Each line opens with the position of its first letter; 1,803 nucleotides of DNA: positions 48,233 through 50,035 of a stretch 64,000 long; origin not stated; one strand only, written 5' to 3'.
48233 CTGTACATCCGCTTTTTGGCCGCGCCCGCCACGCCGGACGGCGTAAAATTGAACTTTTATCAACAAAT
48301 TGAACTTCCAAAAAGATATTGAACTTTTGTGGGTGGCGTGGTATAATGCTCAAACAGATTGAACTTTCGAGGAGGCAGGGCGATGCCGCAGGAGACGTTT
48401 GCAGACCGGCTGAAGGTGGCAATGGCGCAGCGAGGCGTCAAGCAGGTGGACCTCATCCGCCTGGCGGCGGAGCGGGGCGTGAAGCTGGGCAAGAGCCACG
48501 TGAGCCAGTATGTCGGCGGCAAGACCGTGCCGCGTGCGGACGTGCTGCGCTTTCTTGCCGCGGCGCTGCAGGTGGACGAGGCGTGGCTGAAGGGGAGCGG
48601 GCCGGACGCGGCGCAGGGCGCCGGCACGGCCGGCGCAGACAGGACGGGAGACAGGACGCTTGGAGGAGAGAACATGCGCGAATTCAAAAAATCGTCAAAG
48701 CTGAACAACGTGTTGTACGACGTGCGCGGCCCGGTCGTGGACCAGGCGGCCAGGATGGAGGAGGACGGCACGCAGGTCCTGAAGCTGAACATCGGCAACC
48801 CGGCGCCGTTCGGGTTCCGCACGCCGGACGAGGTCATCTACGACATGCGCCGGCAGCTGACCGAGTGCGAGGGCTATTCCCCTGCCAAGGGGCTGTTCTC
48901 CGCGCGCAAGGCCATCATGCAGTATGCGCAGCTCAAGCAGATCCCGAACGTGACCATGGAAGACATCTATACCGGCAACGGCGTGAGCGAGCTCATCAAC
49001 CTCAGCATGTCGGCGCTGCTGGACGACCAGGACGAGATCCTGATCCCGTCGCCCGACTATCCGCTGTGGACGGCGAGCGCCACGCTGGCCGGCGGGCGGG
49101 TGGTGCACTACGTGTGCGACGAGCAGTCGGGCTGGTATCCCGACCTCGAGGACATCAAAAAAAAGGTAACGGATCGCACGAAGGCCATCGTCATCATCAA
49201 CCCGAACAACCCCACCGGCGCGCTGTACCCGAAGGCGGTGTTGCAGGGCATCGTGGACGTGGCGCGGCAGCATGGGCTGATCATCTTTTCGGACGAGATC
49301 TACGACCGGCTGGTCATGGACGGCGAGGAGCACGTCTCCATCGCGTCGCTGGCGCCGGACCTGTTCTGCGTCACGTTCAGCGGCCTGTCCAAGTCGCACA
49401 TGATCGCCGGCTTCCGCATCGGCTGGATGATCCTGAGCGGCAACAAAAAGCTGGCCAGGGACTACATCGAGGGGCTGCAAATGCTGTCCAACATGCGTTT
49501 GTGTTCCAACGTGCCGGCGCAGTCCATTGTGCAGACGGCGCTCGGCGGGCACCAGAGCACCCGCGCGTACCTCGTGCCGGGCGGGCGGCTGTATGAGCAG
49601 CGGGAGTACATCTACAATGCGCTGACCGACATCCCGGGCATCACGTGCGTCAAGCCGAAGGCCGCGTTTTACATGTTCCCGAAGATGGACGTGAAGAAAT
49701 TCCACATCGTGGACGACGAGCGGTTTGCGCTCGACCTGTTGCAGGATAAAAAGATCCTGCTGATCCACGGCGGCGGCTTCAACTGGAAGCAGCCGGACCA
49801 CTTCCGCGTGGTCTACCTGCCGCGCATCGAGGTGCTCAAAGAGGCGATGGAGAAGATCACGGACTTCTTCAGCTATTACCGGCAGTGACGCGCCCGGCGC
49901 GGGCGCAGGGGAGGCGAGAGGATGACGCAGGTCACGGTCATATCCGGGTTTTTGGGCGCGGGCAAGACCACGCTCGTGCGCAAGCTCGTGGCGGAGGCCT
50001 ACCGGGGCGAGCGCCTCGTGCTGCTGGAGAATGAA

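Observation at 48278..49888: XRE-type HTH fused to a near-canonical alanine aminotransferase, preceded by four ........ iterons; the enzyme part keeps its own RBS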

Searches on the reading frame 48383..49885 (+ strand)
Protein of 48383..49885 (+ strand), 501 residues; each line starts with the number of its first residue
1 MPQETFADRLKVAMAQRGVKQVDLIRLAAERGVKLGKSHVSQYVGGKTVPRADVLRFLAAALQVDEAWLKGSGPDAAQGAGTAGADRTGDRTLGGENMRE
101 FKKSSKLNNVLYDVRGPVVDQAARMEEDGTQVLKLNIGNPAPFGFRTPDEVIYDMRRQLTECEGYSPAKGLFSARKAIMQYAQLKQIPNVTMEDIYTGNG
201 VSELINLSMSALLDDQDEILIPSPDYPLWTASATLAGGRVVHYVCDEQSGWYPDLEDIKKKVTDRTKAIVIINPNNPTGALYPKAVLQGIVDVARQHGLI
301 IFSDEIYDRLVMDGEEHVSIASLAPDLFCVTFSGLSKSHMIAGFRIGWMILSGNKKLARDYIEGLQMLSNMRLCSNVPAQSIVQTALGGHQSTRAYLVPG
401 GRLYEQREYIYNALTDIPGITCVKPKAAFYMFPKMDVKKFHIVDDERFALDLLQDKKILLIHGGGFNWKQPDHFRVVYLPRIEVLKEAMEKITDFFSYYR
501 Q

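Call 6: search_protein_families(library=pfam, proteins=[window:48383-49885:+], max_evalue=0.01)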
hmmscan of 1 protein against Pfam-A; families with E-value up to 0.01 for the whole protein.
window:48383-49885:+ (501 aa): 5 families
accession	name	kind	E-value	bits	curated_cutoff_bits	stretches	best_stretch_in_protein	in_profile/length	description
PF00155.27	Aminotran_1_2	-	5.3e-54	184.2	19.7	1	131-492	2-361/361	Aminotransferase class I and II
PF01041.23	DegT_DnrJ_EryC1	-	3.8e-05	23.5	19.8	1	206-304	53-145/360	DegT/DnrJ/EryC1/StrS aminotransferase family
PF13560.12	HTH_31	-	6.1e-05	23.7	27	1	6-67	2-59/64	Helix-turn-helix domain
PF00266.25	Aminotran_5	-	0.00078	19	21.5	1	148-304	12-175/371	Aminotransferase class-V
PF01381.28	HTH_3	-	0.002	18.6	23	1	32-69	18-55/55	Helix-turn-helix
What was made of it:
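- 48383..48598 (+): XRE / CI-type helix-turn-helix domain (residues 1-72). HTH_31/HTH_3 hits are sub-threshold (call 6).
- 48674..49888 (+): AlaA-type alanine (glutamate-pyruvate) aminotransferase domain, residues 98-501, starting at the internal ATG (Met98 = AlaA Met1) and ending at the stop codon. Aminotran_1_2 E 5e-54 (call 6).
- On XRE / lambda-repressor-like HTH (CI N-terminal domain type): HTH_31 scores 23.7 bits (cut-off 27) and HTH_3 18.6 bits (cut-off 23) for this sequence (call 6).
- Checked: For this sequence the Pfam HTH_31 and HTH_3 hits are below the gathering cut-offs (23.7 and 18.6 bits, call 6).
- For this sequence the Pfam HTH scores are below the gathering cut-offs (call 6).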

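Call 7: search_protein_families(library=ncbifam, proteins=[window:48383-49885:+], max_evalue=0.01)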
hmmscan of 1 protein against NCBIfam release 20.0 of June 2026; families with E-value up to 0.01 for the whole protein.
window:48383-49885:+ (501 aa): 74 families (the best 25 are shown)
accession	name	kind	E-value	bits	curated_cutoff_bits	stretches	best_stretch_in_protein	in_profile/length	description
NF006230.0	PRK08363.1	equivalog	1.2e-108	363.5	534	1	102-497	3-393/398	alanine aminotransferase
TIGR01265.1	tyr_nico_aTase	subfamily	2.8e-74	250.5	292.45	1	101-496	3-399/403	tyrosine/nicotianamine family aminotransferase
TIGR01264.1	tyr_amTase_E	equivalog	2.6e-68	230.7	474.25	1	102-496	4-399/403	tyrosine transaminase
NF041091.1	asp_aminotase_Arch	equivalog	1.1e-61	208.7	550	1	120-496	17-375/376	aspartate aminotransferase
NF041364.1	GntC_guanitoxin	equivalog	2.5e-58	197.7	415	1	146-495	11-356/356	guanitoxin biosynthesis PLP-dependent (S)-gamma-hydroxy-L-arginine cyclodehydratase GntC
NF005744.0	PRK07568.1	subfamily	9e-57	192.7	389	1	119-490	19-384/398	pyridoxal phosphate-dependent aminotransferase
NF005334.0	PRK06855.1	equivalog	1.8e-51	175.4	443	1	105-432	8-340/434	pyridoxal phosphate-dependent aminotransferase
NF005817.0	PRK07683.1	equivalog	3.3e-51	174.2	575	1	121-497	19-382/387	aminotransferase A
NF005588.0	PRK07309.1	equivalog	5.8e-50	170.3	576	1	106-498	6-388/391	pyridoxal phosphate-dependent aminotransferase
NF005305.0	PRK06836.1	equivalog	9.4e-49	166.7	376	1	130-497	34-392/396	pyridoxal phosphate-dependent aminotransferase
NF005816.0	PRK07682.1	equivalog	1.3e-47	162.3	620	1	120-497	23-384/390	aminotransferase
NF006229.0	PRK08361.1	equivalog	5.7e-47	160.6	624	1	120-494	27-386/391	aspartate aminotransferase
NF004770.0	PRK06108.1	subfamily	2.4e-46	158.3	422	1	110-496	16-392/396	pyridoxal phosphate-dependent aminotransferase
NF006756.0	PRK09276.1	subfamily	2.9e-46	158.1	507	1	120-494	21-384/387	LL-diaminopimelate aminotransferase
TIGR03540.1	DapC_direct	equivalog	6.6e-46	157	593.25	1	123-494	22-382/383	LL-diaminopimelate aminotransferase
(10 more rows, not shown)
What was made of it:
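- On AlaA-type alanine aminotransferase (class I, fold type I): The best NCBIfam model is alanine aminotransferase PRK08363, but at 363 bits it is below its 534-bit cut-off (call 7).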

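Call 8: find_homologous_proteins(query=window:48383-49885:+, max_evalue=1e-10)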
Query window:48383-49885:+ (501 aa): 8000 proteins with E <= 1e-10 among 8000 candidates; the best 120 are listed.
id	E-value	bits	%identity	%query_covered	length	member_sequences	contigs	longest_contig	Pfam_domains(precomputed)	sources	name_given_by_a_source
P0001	0.0e+0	1141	100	100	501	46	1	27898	PF00155.28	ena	-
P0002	7.6e-295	996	-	-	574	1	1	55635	PF00155.28,PF01041.24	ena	-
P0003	5.4e-282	954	81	100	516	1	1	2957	PF00155.28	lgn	-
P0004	5.5e-282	954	81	100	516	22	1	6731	PF00155.28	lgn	-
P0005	6.9e-282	954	82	99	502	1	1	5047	PF00155.28,PF01381.29,PF00266.26,PF01041.24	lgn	-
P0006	8.9e-282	953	81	100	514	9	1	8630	PF00155.28,PF00266.26,PF01041.24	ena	-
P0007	1.3e-281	953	82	99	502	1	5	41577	PF00155.28,PF01381.29,PF00266.26,PF01041.24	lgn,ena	-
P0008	2.7e-281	952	81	100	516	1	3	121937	PF00155.28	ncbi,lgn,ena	-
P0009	3.5e-281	951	82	99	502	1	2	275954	PF00155.28,PF01381.29,PF00266.26,PF01041.24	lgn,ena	-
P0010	9.2e-281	950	78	100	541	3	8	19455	PF00155.28,PF01381.29,PF01041.24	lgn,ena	-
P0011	4.0e-280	948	81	100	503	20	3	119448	PF00155.28,PF01041.24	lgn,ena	-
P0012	2.9e-279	945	80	100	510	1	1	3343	PF00155.28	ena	-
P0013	6.3e-279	944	69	100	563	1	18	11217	PF00155.28,PF01381.29,PF01041.24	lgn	-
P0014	1.6e-278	943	80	100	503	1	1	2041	PF00155.28,PF00266.26,PF01041.24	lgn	-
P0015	1.8e-278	942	81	100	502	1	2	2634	PF00155.28,PF01381.29,PF00266.26,PF01041.24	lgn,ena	-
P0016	4.6e-278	941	81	100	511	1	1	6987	PF00155.28,PF01381.29,PF00266.26,PF01041.24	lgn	-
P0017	4.7e-278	941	81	100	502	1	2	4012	PF00155.28,PF01381.29,PF00266.26,PF01041.24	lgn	-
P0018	4.8e-278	941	68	100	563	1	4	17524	PF00155.28,PF01381.29,PF01041.24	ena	-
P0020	5.1e-278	941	82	99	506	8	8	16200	PF00155.28,PF01381.29,PF01041.24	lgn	-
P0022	6.9e-278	941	86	82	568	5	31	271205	PF00155.28,PF01381.29,PF01041.24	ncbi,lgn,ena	-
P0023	7.1e-278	940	81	100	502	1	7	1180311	PF00155.28,PF01381.29,PF00266.26,PF01041.24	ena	-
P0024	7.5e-278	940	80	100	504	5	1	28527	PF00155.28,PF01381.29,PF00266.26,PF01041.24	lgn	-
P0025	8.9e-278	940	81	100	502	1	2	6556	PF00155.28,PF01381.29,PF00266.26,PF01041.24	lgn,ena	-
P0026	1.1e-277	940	80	100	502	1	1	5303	PF00155.28,PF01381.29,PF00266.26,PF01041.24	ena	-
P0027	1.9e-277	939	81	100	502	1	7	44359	PF00155.28,PF01381.29,PF00266.26,PF01041.24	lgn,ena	-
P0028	1.9e-277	939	81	100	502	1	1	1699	PF00155.28,PF01381.29,PF00266.26,PF01041.24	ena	-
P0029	5.4e-277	938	80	100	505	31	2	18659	PF00155.28,PF01381.29,PF00266.26,PF01041.24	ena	-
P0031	7.2e-277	937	82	99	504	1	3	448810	PF00155.28,PF01381.29,PF01041.24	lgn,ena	-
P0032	7.9e-277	937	80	100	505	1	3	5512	PF00155.28,PF01381.29,PF00266.26,PF01041.24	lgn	-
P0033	9.9e-277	937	82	99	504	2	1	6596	PF00155.28,PF01381.29,PF01041.24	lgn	-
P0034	9.9e-277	937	82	99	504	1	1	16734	PF00155.28,PF01381.29,PF01041.24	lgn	-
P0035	1.1e-276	937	79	100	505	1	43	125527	PF00155.28,PF01381.29,PF00266.26,PF01041.24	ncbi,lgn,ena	-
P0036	1.6e-276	936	82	99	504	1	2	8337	PF00155.28,PF01381.29,PF01041.24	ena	-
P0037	2.0e-276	936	79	100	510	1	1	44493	PF00155.28,PF01381.29,PF01041.24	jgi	jgi:alanine-synthesizing transaminase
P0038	2.1e-276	936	79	100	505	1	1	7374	PF00155.28,PF01381.29,PF00266.26,PF01041.24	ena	-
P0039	2.1e-276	936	79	100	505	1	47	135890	PF00155.28,PF01381.29,PF00266.26,PF01041.24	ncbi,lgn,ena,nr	ncbi:MAG TPA: aminotransferase class I/II-fold pyridoxal phosphate-dependent enzyme [Candidatus Cott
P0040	2.2e-276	936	79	100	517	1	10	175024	PF00155.28,PF01381.29,PF00266.26,PF01041.24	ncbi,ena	-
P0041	2.5e-276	935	81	100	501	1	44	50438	PF00155.28,PF01381.29,PF00266.26,PF13560.13,PF01041.24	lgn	-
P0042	2.8e-276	935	79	100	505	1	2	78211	PF00155.28,PF01381.29,PF00266.26,PF01041.24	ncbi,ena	-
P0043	3.4e-276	935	81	100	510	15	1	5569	PF00155.28,PF01381.29,PF00266.26,PF01041.24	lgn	-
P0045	4.4e-276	935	81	99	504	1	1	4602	PF00155.28,PF01381.29,PF01041.24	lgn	-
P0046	5.4e-276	934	79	100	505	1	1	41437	PF00155.28,PF01381.29,PF00266.26,PF01041.24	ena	-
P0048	6.3e-276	934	80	100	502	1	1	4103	PF00155.28,PF01381.29,PF00266.26,PF01041.24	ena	-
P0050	7.4e-276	934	79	100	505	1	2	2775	PF00155.28,PF01381.29,PF00266.26,PF01041.24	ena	-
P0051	9.3e-276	934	82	99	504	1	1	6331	PF00155.28,PF01381.29,PF00266.26,PF01041.24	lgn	-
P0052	9.9e-276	933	81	99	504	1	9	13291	PF00155.28,PF01381.29,PF00266.26,PF01041.24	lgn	-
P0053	1.0e-275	933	79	100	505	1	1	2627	PF00155.28,PF01381.29,PF01041.24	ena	-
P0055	1.1e-275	933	79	100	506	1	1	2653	PF00155.28,PF01381.29,PF13560.13,PF01041.24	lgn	-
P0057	1.3e-275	933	81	99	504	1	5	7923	PF00155.28,PF01381.29,PF01041.24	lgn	-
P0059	1.6e-275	933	80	100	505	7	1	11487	PF00155.28,PF01381.29,PF00266.26,PF01041.24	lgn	-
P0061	1.7e-275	933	80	100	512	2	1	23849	PF00155.28,PF01381.29,PF00266.26,PF01041.24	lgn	-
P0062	1.7e-275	933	82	99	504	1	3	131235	PF00155.28,PF01381.29,PF01041.24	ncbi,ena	-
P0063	1.9e-275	932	79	100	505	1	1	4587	PF00155.28,PF01381.29,PF00266.26,PF01041.24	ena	-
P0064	2.0e-275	932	79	100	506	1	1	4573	PF00155.28,PF01381.29,PF13560.13,PF01041.24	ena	-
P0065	2.1e-275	932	81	99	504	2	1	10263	PF00155.28,PF01381.29,PF00266.26,PF01041.24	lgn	-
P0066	2.6e-275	932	81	99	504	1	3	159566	PF00155.28,PF01381.29,PF00266.26,PF01041.24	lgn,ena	-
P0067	3.4e-275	932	81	99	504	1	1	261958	PF00155.28,PF01381.29,PF01041.24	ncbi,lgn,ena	-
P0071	1.5e-274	930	79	100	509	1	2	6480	PF00155.28,PF01381.29,PF00266.26,PF01041.24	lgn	-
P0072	1.5e-274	930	79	100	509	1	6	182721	PF00155.28,PF01381.29,PF00266.26,PF01041.24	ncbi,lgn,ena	-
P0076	2.3e-274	929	80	100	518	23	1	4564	PF00155.28,PF01381.29,PF00266.26,PF01041.24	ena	-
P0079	3.7e-274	928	81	100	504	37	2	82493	PF00155.28,PF00266.26,PF01041.24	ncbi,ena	-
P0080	5.8e-274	928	79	100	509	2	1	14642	PF00155.28,PF01381.29,PF00266.26,PF01041.24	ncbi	-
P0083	7.5e-274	927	80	100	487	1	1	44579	PF00155.28,PF01381.29,PF00266.26,PF01041.24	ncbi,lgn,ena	-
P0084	8.0e-274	927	79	100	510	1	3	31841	PF00155.28,PF01381.29,PF00266.26,PF01041.24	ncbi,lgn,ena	-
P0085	8.1e-274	927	81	100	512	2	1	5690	PF00155.28,PF01381.29,PF00266.26,PF01041.24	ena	-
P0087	8.8e-274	927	79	100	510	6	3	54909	PF00155.28,PF01381.29,PF00266.26,PF01041.24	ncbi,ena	-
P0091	1.1e-273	927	80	100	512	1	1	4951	PF00155.28,PF01381.29,PF00266.26,PF01041.24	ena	-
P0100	2.0e-273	926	80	100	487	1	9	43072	PF00155.28,PF01381.29,PF00266.26,PF01041.24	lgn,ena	-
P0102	2.1e-273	926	79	100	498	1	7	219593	PF00155.28,PF00266.26,PF01041.24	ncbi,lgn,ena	-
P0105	2.2e-273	926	80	99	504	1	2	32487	PF00155.28,PF01381.29,PF00266.26,PF01041.24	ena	-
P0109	2.7e-273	925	80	100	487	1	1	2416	PF00155.28,PF01381.29,PF00266.26,PF01041.24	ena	-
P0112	3.1e-273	925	81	99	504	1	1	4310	PF00155.28,PF01381.29,PF01041.24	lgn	-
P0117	3.9e-273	925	80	100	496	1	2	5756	PF00155.28,PF01381.29,PF00266.26,PF01041.24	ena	-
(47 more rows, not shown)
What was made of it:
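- On XRE / lambda-repressor-like HTH (CI N-terminal domain type): Many orthologues carry a precomputed PF01381 hit (call 8).
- The best 120 protein homologues are all about 500 aa with 99-100% query coverage in all but one (call 8).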

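Call 10: find_related_loci(query=window:48383-49885:+, collection=genome_contigs, flank=3000)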
Query window:48383-49885:+ (501 aa) in genome_contigs; peptide patterns used: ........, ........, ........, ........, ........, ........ (x = any residue, [..] = any of these).
599 stretches matched a pattern (row limit reached: there are more); 565 encode a relative of the query (tblastn E <= 1e-3); the best 80 are kept; 80 distinct loci.
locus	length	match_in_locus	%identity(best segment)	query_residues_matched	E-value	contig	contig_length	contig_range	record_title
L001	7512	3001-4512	81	1-501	0e+0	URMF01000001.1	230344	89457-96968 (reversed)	uncultured Clostridiales bacterium isolate UMGS1135 genome assembly, contig: NODE_1_length_230344_cov_5.569402, whole ge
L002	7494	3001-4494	80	1-501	0e+0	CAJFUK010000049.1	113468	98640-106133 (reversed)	Candidatus Falkowella caecavicola isolate Coassembly_mag_370 genome assembly, contig: MAGpy_11413_min2k_bin_370_fak87_16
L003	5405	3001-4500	81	1-501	0e+0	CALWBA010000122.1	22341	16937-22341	MAG: uncultured Lachnospiraceae bacterium isolate E02__bin188 genome assembly, contig: E02__k127_3818303, whole genome s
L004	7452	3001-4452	80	1-501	0e+0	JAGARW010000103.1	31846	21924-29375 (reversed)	MAG: Lachnospiraceae bacterium isolate RGIG8717 Water_deer_Colon-4__c210999, whole genome shotgun sequence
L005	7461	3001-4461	80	1-501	0e+0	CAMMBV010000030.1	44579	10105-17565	MAG: uncultured Ruminococcus sp. isolate ERR4303201_bin.48_MetaWRAP_v1.1_MAG genome assembly, contig: NODE_886_length_44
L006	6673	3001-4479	80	1-501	0e+0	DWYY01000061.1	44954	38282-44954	MAG TPA_asm: Candidatus Eisenbergiella merdipullorum isolate CHK179-7159 CHK179__C70748_L44954_SAMEA5754823, whole genom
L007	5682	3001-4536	79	1-501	0e+0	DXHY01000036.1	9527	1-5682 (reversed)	MAG TPA_asm: Candidatus Eisenbergiella stercoravium isolate USAMLcec4-2206 USAMLcec4__C42317_L9527_SAMN06368940, whole g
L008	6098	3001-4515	79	1-501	0e+0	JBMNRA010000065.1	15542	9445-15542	MAG: Ruminococcus sp. isolate SBF912SR2HQ0017 scaffold_16409_c1, whole genome shotgun sequence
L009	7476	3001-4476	80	1-501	0e+0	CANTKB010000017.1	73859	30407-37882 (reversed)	MAG TPA_asm: uncultured Blautia sp. isolate SRR15633990_bin.12_metawrap_v1.3_MAG genome assembly, contig: NODE.216_lengt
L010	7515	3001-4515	80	1-501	0e+0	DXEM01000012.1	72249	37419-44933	MAG TPA_asm: Candidatus Anaerostipes excrementavium isolate CHK191-13928 CHK191__C89902_L72249_SAMEA5754835, whole genom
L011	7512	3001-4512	79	1-501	0e+0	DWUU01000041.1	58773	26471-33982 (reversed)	MAG TPA_asm: Candidatus Mediterraneibacter quadrami isolate ChiBcec15-3976 ChiBcec15__C87421_L58773_SAMN08010102, whole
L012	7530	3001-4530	79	1-501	0e+0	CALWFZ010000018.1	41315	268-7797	MAG: uncultured Mediterraneibacter sp. isolate BRZ_IE__bin34 genome assembly, contig: BRZ_IE__NODE_1676_length_41315_cov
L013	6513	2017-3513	80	1-501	0e+0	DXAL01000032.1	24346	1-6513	MAG TPA_asm: Candidatus Mediterraneibacter merdipullorum isolate ChiSxjej4B16-6421 ChiSxjej4B16M5__C166686_L24346_SAMN08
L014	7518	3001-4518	79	1-501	0e+0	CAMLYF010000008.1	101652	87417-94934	MAG: uncultured Lachnoclostridium sp. isolate ERR4303154_bin.29_MetaWRAP_v1.1_MAG genome assembly, contig: NODE_140_leng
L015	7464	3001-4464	79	1-501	0e+0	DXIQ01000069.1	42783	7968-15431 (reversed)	MAG TPA_asm: Candidatus Blautia stercorigallinarum isolate CHK195-9823 CHK195__C150532_L42783_SAMEA5754839, whole genome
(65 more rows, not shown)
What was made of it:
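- Checked: It is the standard form of this enzyme in a large group of gut Firmicutes and some Actinobacteria (calls 8, 10).
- All 80 kept loci encode the HTH fusion, with matches starting at query residue 1-6 (call 10).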

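Call 14: search_solved_structures(query=window:48383-49885:+, max_evalue=1e-20, show_alignments=1)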
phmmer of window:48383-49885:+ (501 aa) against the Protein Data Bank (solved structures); distinct sequences matched with E-value up to 1e-20: 35.
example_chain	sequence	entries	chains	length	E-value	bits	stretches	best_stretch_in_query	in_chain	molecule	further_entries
4cvq_A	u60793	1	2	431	1.3e-169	568.5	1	98-501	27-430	GLUTAMATE-PYRUVATE AMINOTRANSFERASE ALAA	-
1xi9_A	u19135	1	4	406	5.4e-89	302.6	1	103-496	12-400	putative transaminase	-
1o4s_A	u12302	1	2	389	3.1e-42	148.4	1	124-497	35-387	Aspartate aminotransferase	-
5bj3_A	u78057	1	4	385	8.9e-42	146.9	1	120-492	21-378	PROTEIN (ASPARTATE AMINOTRANSFERASE)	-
1b5o_A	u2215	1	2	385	9.3e-42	146.8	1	121-492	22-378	PROTEIN (ASPARTATE AMINOTRANSFERASE)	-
1bkg_A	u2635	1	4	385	1.1e-41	146.6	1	121-492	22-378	ASPARTATE AMINOTRANSFERASE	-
1gc3_A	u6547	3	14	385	1.2e-41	146.5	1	121-492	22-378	ASPARTATE AMINOTRANSFERASE | PROTEIN (ASPARTATE AMINOTRANSFERASE)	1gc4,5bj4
1bjw_A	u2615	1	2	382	1.2e-41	146.4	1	121-492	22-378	ASPARTATE AMINOTRANSFERASE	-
1b5p_A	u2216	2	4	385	1.4e-41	146.2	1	121-492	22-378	PROTEIN (ASPARTATE AMINOTRANSFERASE) | ASPARTATE AMINOTRANSFERASE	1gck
1dju_A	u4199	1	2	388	1.9e-40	142.5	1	131-492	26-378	AROMATIC AMINOTRANSFERASE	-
1gd9_A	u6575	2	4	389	4.6e-40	141.2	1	131-492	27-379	ASPARTATE AMINOTRANSFERASE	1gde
3pdx_A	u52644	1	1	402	5.1e-40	141.1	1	106-496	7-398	Tyrosine aminotransferase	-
4my5_A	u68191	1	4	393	6.2e-40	140.8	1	106-499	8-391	Putative amino acid aminotransferase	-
3dyd_A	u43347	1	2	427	1.4e-38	136.3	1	95-497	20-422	Tyrosine aminotransferase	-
1j32_A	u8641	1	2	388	4.5e-38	134.7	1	119-496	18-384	aspartate aminotransferase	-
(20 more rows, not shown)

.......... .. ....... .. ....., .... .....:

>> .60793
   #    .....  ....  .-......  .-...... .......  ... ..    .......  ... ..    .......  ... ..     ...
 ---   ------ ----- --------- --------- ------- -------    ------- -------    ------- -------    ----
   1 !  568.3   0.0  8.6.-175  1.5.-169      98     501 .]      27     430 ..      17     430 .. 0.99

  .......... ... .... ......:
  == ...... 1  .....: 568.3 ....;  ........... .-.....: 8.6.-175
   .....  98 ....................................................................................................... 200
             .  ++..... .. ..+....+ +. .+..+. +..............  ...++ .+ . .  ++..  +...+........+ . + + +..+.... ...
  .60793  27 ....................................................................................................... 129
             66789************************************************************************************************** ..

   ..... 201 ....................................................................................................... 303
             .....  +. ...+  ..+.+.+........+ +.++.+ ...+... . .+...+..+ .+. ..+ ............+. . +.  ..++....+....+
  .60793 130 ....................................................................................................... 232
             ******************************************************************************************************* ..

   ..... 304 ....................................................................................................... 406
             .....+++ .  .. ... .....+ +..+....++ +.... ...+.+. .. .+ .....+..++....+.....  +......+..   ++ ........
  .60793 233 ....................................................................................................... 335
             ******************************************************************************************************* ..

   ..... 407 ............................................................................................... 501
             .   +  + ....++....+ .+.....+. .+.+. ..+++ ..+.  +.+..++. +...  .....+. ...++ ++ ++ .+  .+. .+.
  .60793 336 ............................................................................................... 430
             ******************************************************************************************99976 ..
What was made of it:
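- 48674..49888 (+): Ungapped alignment to 4CVQ, E 1e-169 (call 14).
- On AlaA-type alanine aminotransferase (class I, fold type I): Ungapped alignment of residues 98-501 to 4CVQ, E 1e-169 (call 14).
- Ungapped match to AlaA 4CVQ, E 1e-169 (call 14). Met98 aligns with AlaA Met1 (call 14).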
